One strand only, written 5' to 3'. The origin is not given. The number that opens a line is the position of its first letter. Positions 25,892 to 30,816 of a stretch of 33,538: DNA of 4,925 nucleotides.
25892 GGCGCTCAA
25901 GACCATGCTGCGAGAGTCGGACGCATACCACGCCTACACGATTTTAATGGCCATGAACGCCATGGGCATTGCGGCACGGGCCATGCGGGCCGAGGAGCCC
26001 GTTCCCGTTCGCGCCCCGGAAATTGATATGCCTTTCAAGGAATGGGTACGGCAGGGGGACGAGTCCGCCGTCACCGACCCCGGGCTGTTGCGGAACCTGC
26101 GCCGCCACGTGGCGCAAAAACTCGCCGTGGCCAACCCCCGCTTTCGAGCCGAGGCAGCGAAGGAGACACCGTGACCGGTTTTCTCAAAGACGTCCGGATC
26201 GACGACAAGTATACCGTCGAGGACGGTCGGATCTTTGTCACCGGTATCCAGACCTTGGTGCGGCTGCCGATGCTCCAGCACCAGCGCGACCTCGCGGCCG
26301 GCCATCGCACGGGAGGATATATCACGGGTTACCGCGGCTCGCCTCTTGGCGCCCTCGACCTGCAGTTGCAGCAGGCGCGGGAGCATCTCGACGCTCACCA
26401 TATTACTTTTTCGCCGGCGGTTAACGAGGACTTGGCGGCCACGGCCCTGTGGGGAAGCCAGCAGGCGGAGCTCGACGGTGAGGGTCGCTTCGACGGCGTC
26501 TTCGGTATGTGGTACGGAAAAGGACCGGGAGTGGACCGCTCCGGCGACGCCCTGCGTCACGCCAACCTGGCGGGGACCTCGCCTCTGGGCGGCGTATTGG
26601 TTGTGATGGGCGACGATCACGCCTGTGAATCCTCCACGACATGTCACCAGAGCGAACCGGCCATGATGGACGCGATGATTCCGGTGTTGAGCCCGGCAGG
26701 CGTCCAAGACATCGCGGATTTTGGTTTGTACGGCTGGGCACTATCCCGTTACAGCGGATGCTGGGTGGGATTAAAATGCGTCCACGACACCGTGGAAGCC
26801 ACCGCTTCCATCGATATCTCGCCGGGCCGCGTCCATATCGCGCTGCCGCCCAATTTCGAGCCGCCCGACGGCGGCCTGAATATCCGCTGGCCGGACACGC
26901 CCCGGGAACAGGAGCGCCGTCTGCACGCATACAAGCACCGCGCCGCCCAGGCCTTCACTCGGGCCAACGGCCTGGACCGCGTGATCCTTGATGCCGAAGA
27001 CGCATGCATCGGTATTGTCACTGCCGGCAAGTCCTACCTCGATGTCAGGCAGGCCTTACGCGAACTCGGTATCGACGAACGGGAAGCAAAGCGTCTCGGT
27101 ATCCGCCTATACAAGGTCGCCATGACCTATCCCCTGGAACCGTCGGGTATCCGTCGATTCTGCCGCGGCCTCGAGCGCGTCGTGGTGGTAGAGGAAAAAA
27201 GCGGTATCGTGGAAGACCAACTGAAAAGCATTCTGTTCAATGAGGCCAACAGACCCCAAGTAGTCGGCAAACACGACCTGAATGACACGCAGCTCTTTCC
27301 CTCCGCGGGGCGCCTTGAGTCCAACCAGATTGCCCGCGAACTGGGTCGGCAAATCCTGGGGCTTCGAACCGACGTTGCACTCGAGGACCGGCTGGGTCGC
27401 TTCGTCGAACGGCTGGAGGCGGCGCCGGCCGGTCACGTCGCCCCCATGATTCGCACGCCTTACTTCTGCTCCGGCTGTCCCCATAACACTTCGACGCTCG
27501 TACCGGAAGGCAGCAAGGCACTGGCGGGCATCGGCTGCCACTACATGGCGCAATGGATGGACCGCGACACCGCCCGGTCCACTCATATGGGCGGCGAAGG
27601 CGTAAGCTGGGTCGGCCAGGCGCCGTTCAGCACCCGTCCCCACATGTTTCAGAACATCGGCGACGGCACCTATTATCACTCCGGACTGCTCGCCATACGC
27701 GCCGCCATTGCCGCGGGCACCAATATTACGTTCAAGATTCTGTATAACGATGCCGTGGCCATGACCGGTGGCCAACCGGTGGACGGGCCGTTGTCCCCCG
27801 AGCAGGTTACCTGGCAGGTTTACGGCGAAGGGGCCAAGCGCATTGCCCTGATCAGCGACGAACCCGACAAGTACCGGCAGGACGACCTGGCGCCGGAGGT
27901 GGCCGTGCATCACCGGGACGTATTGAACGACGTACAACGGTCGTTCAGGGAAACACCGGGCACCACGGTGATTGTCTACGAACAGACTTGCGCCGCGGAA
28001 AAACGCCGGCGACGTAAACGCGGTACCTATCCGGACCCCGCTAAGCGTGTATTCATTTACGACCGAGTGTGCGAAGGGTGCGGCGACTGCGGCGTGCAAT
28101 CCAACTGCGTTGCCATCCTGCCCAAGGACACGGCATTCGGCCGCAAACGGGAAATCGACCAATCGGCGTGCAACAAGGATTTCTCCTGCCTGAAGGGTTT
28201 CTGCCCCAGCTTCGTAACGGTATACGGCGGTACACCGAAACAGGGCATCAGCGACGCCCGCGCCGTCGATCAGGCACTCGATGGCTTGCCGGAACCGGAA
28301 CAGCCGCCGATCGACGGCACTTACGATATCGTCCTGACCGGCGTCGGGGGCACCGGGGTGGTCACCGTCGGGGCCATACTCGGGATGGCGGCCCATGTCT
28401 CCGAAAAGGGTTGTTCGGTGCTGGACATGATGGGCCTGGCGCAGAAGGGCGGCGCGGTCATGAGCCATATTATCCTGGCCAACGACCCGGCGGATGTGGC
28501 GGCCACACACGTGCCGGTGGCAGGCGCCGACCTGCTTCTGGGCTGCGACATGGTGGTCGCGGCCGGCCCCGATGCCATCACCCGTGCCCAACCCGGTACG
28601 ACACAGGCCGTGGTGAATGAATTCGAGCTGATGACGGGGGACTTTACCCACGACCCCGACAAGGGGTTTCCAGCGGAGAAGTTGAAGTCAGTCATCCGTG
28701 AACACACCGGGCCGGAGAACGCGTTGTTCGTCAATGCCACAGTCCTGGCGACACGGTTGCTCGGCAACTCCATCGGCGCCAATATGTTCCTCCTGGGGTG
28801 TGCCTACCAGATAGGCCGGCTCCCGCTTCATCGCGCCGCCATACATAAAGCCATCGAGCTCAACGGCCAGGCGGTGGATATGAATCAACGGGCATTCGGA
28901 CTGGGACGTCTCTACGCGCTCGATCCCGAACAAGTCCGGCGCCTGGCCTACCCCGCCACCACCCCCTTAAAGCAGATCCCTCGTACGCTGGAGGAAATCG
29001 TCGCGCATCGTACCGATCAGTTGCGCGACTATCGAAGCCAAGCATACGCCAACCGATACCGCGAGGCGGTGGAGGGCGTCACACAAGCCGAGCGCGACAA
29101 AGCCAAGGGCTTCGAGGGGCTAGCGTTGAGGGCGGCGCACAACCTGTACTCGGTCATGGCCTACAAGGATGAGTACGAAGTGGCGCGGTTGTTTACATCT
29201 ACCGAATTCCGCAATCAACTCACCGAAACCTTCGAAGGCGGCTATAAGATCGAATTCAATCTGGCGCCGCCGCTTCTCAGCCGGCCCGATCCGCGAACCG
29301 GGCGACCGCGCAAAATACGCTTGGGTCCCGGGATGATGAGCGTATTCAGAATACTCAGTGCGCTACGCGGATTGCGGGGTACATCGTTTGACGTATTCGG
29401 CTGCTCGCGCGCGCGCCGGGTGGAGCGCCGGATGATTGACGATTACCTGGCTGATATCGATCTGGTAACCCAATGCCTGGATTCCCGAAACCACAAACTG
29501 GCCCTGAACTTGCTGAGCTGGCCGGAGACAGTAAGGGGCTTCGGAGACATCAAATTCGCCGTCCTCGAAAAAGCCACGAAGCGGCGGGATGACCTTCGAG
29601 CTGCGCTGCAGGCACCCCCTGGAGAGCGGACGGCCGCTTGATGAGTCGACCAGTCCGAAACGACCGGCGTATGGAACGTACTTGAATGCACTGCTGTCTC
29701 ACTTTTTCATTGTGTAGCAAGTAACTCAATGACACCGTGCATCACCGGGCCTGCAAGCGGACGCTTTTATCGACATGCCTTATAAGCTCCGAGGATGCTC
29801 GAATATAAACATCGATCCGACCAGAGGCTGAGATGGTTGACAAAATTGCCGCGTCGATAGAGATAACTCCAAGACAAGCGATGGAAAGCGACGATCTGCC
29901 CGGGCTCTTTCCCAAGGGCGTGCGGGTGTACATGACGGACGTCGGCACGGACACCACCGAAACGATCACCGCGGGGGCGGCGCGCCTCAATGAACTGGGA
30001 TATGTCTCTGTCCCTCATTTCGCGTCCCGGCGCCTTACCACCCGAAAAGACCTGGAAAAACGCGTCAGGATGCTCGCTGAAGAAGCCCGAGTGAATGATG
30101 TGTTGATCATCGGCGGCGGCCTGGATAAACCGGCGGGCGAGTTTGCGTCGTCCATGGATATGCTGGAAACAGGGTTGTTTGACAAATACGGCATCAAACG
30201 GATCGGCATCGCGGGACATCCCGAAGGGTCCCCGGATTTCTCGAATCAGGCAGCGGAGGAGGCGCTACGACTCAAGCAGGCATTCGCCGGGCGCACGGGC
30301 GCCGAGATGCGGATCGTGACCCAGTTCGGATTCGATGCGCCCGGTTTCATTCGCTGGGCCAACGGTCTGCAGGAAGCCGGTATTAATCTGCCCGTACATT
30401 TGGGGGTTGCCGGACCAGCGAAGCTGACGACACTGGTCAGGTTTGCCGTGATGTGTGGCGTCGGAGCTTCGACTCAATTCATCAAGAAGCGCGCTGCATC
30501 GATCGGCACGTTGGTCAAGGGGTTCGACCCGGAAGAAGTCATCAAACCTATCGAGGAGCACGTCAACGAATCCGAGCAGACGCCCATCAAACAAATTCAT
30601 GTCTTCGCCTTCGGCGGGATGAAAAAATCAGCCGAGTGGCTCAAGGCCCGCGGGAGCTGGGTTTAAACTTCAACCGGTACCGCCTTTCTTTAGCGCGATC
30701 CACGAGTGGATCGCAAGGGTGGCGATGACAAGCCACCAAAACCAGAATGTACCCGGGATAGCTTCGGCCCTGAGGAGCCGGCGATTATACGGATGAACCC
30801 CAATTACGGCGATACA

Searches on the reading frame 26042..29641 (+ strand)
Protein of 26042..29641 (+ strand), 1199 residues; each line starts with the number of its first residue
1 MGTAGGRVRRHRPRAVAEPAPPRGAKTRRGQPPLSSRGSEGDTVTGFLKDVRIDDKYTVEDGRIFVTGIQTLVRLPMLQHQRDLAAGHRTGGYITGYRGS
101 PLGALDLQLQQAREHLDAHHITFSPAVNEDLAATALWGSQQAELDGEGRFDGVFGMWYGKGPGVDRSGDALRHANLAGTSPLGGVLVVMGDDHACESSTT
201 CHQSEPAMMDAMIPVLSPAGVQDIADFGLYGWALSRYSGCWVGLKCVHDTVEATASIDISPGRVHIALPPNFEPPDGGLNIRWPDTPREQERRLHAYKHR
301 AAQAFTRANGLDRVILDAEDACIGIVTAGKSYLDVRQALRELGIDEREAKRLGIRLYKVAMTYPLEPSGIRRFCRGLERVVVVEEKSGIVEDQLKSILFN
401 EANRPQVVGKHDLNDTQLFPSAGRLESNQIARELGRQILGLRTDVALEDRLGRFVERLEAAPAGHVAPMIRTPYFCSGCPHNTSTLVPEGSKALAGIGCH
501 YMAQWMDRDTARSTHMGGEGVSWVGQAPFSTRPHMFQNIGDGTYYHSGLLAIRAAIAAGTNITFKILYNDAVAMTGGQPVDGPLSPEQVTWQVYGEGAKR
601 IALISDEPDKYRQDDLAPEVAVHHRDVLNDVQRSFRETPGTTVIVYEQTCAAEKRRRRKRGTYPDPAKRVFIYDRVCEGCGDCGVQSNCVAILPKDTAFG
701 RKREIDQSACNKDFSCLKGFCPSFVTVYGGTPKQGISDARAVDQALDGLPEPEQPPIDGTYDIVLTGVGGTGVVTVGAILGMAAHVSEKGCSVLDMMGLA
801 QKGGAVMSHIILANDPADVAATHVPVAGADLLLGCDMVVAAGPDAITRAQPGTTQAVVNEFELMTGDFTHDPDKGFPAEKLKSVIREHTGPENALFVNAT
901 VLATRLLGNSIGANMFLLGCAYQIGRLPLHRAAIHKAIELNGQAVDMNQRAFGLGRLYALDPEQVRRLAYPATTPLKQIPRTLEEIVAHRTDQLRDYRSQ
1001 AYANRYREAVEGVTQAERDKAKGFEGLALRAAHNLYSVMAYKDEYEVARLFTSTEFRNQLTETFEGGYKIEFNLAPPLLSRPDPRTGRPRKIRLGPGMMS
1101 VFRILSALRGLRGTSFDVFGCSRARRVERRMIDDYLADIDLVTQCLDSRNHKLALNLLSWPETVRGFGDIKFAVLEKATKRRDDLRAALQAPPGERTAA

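Call 4: search_protein_families(library=pfam, proteins=[window:26042-29641:+])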
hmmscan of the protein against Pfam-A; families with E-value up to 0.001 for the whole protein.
window:26042-29641:+ (1199 aa): 2 families
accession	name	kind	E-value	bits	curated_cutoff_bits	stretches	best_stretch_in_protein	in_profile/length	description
PF20169.3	DUF6537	-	1.6e-62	211.4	27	1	983-1183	1-202/203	Family of unknown function (DUF6537)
PF01558.24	POR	-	5e-19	69.5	27.4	1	769-956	1-172/173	Pyruvate ferredoxin/flavodoxin oxidoreductase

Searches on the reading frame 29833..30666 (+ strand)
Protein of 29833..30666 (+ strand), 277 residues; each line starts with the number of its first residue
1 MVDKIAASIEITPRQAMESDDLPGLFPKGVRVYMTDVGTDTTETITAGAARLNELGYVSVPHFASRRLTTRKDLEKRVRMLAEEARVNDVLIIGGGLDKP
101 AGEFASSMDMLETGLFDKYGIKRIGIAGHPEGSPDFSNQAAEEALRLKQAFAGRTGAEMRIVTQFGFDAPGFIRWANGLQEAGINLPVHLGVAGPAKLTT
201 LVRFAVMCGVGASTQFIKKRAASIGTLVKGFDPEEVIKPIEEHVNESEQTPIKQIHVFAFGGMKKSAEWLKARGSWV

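Call 3: search_protein_families(library=pfam, proteins=[window:29833-30666:+])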
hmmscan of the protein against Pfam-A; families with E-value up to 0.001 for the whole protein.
window:29833-30666:+ (277 aa): 1 family
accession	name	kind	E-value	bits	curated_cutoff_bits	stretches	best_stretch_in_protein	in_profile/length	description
PF02219.23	MTHFR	-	7.3e-08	32.5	24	1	97-257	116-270/287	Methylenetetrahydrofolate reductase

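Call 35: search_protein_families(library=ncbifam, proteins=[window:29833-30666:+], max_evalue=0.00001)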
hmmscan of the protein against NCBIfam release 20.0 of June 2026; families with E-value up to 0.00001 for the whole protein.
window:29833-30666:+ (277 aa): 2 families
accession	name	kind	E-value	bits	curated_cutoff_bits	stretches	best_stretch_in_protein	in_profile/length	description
TIGR00676.1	fadh2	equivalog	2.3e-09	37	293.7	1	20-217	22-220/275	methylenetetrahydrofolate reductase [NAD(P)H]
TIGR00677.1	fadh2_euk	equivalog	1.9e-08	34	310.05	1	116-217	123-221/281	methylenetetrahydrofolate reductase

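Call 73: find_homologous_proteins(query=window:29833-30666:+, max_evalue=0.00001)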
Query window:29833-30666:+ (277 aa): 2703 proteins with E <= 0.00001 among 8000 candidates; the best 120 are listed.
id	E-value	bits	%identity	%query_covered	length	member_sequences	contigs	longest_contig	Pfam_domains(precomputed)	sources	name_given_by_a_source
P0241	1.5e-179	613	100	100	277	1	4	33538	PF02219.24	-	-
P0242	1.3e-148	512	81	100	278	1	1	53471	PF02219.24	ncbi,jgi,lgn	ncbi:MAG: methylenetetrahydrofolate reductase [Arenicellales bacterium]|jgi:methylenetetrahydrofolat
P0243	8.4e-148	509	80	100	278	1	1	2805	PF02219.24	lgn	-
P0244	6.5e-146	503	79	100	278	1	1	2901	PF02219.24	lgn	-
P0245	1.9e-145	501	79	100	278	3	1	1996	PF02219.24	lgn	-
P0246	1.7e-143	495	79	100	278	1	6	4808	PF02219.24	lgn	-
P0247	2.4e-142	491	76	100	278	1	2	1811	PF02219.24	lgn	-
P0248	3.4e-142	491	78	100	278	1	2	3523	PF02219.24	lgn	-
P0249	6.8e-142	490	79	100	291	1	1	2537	PF02219.24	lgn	-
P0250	2.1e-141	488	77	100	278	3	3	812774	PF02219.24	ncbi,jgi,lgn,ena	jgi:methylenetetrahydrofolate reductase (NADPH)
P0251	4.7e-141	487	78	100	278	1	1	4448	PF02219.24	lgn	-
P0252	9.8e-141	486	77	100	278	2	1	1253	PF02219.24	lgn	-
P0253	1.8e-139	482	77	100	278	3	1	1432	PF02219.24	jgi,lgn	jgi:methylenetetrahydrofolate reductase (NADPH)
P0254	2.5e-138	478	74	100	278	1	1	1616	PF02219.24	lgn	-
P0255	7.0e-138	477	76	100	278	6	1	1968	PF02219.24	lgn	-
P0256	2.1e-137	475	75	100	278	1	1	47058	PF02219.24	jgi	-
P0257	2.2e-137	475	75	100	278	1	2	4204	PF02219.24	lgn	-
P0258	5.1e-137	474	75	100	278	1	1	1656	PF02219.24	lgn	-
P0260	2.7e-136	471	74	100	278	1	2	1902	PF02219.24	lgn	-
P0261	9.3e-136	470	74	100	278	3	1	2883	PF02219.24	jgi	-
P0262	1.4e-135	469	73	100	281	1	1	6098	PF02219.24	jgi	-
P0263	1.6e-135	469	73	100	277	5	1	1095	PF02219.24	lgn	-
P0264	1.2e-134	466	74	100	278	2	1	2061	PF02219.24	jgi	-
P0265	1.3e-134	466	73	100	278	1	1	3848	PF02219.24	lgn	-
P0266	1.4e-134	466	74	100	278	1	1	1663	PF02219.24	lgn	-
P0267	2.7e-134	465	72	100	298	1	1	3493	PF02219.24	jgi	-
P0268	3.4e-134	465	71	100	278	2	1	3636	PF02219.24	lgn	-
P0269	1.5e-133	462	73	100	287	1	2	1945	PF02219.24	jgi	jgi:methylenetetrahydrofolate reductase (NADPH)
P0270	3.8e-133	461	75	100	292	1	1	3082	PF02219.24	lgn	-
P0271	4.1e-133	461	72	100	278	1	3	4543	PF02219.24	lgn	-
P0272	5.5e-133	461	72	100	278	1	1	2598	PF02219.24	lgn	-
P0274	1.0e-130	453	70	100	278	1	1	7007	PF02219.24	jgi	-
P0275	2.3e-130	452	72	100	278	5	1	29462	PF02219.24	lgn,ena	-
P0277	4.9e-127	441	70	100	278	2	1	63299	PF02219.24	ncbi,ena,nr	ncbi:MAG: methylenetetrahydrofolate reductase [Gammaproteobacteria bacterium]|nr:methylenetetrahydro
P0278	6.9e-127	441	71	100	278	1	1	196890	PF02219.24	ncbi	-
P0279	8.0e-127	440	70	100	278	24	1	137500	PF02219.24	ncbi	-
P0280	1.5e-126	440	72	99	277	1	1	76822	PF02219.24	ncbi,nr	ncbi:MAG: methylenetetrahydrofolate reductase [Acidiferrobacterales bacterium]|nr:methylenetetrahydr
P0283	6.3e-126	437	69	100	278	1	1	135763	PF02219.24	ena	-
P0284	7.0e-126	437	71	98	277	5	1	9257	PF02219.24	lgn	-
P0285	1.5e-125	436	71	98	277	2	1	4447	PF02219.24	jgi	-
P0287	4.1e-125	435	69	100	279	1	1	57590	PF02219.24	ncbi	ncbi:MAG: methylenetetrahydrofolate reductase [Pseudomonadota bacterium]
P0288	9.6e-125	434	70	100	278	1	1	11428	PF02219.24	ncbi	ncbi:MAG: methylenetetrahydrofolate reductase [bacterium]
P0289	1.3e-124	433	69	98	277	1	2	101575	PF02219.24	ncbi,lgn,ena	-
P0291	1.5e-124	433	69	100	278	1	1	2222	PF02219.24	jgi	jgi:methylenetetrahydrofolate reductase (NADPH)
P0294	4.4e-124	431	70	100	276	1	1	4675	PF02219.24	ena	-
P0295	9.5e-124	430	69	100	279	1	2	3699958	PF02219.24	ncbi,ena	-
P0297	2.1e-123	429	69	100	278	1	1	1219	PF02219.24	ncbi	-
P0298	8.5e-123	427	69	100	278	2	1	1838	PF02219.24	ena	-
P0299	9.4e-123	427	68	100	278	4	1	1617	PF02219.24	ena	-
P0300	1.1e-122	427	66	100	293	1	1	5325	PF02219.24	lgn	-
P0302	1.2e-122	427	68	99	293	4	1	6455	PF02219.24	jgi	jgi:methylenetetrahydrofolate reductase (NADPH)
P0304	4.4e-122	425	67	99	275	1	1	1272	PF02219.24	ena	-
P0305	7.1e-122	424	66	100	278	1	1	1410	PF02219.24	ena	-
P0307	1.4e-121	423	65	100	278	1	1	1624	PF02219.24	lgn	-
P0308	1.4e-121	423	67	99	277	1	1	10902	PF02219.24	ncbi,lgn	ncbi:MAG: methylenetetrahydrofolate reductase [Pseudomonadota bacterium]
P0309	1.6e-121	423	67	99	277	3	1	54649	PF02219.24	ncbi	ncbi:MAG: methylenetetrahydrofolate reductase [Pseudomonadota bacterium]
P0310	1.6e-121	423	68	98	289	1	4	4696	PF02219.24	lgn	-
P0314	4.8e-121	421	66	100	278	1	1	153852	PF02219.24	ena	-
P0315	4.9e-121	421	67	99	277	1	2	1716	PF02219.24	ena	-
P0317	8.8e-121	421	67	99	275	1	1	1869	PF02219.24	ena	-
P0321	1.9e-120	419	66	100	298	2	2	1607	PF02219.24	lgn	-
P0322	4.1e-120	418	67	99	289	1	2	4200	PF02219.24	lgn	-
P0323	4.3e-120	418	66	99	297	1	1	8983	PF02219.24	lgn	-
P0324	1.0e-119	417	66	99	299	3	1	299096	PF02219.24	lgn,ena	-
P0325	1.1e-119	417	67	99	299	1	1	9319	PF02219.24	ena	-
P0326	1.2e-119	417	67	99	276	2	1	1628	PF02219.24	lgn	-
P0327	1.2e-119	417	66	99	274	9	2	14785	PF02219.24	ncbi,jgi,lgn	-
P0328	1.2e-119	417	66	98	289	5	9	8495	PF02219.24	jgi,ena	-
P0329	1.3e-119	417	66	99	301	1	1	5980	PF02219.24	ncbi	ncbi:MAG: methylenetetrahydrofolate reductase [Pseudomonadota bacterium]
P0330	1.3e-119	417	66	100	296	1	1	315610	PF02219.24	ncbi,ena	-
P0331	1.4e-119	417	66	98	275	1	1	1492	PF02219.24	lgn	-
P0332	1.9e-119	416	66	100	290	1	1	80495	PF02219.24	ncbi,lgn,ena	-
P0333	2.1e-119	416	65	99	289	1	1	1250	PF02219.24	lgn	-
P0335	2.5e-119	416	66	99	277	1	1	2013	PF02219.24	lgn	-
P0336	2.8e-119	416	67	99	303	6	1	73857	PF02219.24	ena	-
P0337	2.9e-119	416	66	100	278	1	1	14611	PF02219.24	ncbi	ncbi:MAG: methylenetetrahydrofolate reductase [Pseudomonadota bacterium]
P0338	3.0e-119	416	65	99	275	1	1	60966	PF02219.24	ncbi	ncbi:MAG: methylenetetrahydrofolate reductase [Pseudomonadota bacterium]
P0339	4.6e-119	415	66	100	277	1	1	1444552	PF02219.24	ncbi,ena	-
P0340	5.8e-119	415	67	99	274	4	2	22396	PF02219.24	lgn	-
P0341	6.0e-119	415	67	99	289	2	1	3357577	PF02219.24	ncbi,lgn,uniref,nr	ncbi:methylenetetrahydrofolate reductase [Salaquimonas pukyongi]|uniref:methylenetetrahydrofolate re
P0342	6.3e-119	415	67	99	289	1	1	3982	PF02219.24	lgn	-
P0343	6.6e-119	414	65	99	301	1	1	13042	PF02219.24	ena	-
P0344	6.8e-119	414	66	100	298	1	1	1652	PF02219.24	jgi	jgi:methylenetetrahydrofolate reductase (NADPH)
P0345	6.9e-119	414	66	99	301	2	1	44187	PF02219.24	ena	-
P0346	7.0e-119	414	66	99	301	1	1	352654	PF02219.24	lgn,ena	-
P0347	7.7e-119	414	65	99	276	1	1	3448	PF02219.24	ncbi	ncbi:MAG: methylenetetrahydrofolate reductase [Pseudomonadota bacterium]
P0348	8.6e-119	414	66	99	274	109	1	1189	PF02219.24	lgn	-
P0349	1.0e-118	414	66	99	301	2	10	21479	PF02219.24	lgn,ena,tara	tara:strand:- start:4476 stop:5381 length:906 start_codon:yes stop_codon:yes gene_type:complete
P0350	1.1e-118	414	65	100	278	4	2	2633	PF02219.24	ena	-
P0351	1.1e-118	414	66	99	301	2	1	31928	PF02219.24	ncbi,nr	ncbi:MAG: methylenetetrahydrofolate reductase [Hyphomicrobiales bacterium]|nr:methylenetetrahydrofol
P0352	1.1e-118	414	65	100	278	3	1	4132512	PF02219.24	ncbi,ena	-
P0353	1.2e-118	414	65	99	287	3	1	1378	PF02219.24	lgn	-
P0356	1.7e-118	413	66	99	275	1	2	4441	PF02219.24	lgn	-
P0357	1.8e-118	413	67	99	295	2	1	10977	PF02219.24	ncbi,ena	-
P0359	2.9e-118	412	65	100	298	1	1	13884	PF02219.24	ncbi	-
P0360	3.0e-118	412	65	99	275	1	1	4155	PF02219.24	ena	-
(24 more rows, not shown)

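Call 74: find_encoding_contigs(protein=P0341, flank=8000, max_places=2)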
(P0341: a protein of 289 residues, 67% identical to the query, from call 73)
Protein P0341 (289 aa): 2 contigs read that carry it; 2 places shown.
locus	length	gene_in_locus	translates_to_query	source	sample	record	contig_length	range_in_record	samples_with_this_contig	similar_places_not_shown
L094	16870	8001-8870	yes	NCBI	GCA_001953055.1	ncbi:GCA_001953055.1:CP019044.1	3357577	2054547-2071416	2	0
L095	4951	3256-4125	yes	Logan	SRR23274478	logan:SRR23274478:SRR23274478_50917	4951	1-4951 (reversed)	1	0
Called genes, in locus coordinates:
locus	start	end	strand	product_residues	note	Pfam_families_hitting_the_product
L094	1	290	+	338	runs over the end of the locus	PF02574:S-methyl_trans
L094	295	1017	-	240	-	-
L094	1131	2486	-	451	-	PF06253:MTTB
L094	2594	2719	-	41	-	-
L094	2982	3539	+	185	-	PF04143:Sulf_transp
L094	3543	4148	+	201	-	PF20398:DUF6691 (weak), PF04143:Sulf_transp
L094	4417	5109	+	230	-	PF02607:B12-binding_2, PF02310:B12-binding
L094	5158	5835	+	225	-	-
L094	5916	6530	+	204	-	PF07796:DUF1638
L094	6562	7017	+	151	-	PF01575:MaoC_dehydratas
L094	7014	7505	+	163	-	PF01575:MaoC_dehydratas, PF13452:FAS1_DH_region (weak)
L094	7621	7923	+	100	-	PF13769:Virulence_fact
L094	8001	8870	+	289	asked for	PF02219:MTHFR (weak)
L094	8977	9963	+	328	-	PF00809:Pterin_bind, PF03599:CdhD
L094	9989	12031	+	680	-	PF00111:Fer2 (weak), PF17650:RACo_linker, PF17651:Raco_middle, PF14574:RACo_C_ter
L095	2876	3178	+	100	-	PF13769:Virulence_fact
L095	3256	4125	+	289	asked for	PF02219:MTHFR (weak)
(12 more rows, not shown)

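Call 75: find_encoding_contigs(protein=P0295, flank=8000, max_places=1)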
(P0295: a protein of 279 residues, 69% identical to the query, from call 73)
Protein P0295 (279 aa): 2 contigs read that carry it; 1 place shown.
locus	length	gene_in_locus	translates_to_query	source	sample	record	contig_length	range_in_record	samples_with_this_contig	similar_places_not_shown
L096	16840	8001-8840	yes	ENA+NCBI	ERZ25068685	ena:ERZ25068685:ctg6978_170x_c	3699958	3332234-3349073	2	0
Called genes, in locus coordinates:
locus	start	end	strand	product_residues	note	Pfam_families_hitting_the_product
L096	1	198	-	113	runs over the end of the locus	PF05685:Uma2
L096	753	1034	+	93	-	-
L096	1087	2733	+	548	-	PF00501:AMP-binding, PF13193:AMP-binding_C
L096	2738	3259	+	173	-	PF02566:OsmC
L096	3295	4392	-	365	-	PF13379:NMT1_2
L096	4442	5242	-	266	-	PF00005:ABC_tran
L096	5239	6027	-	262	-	PF00528:BPD_transp_1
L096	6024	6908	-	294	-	PF00005:ABC_tran, PF13304:AAA_21 (faint)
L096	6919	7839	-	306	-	PF00528:BPD_transp_1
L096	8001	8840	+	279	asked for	PF02219:MTHFR (weak)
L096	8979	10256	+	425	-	PF13660:DUF4147, PF05161:MOFRL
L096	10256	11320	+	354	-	PF05544:Pro_racemase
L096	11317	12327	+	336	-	PF00291:PALP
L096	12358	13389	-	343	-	PF00348:polyprenyl_synt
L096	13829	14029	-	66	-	-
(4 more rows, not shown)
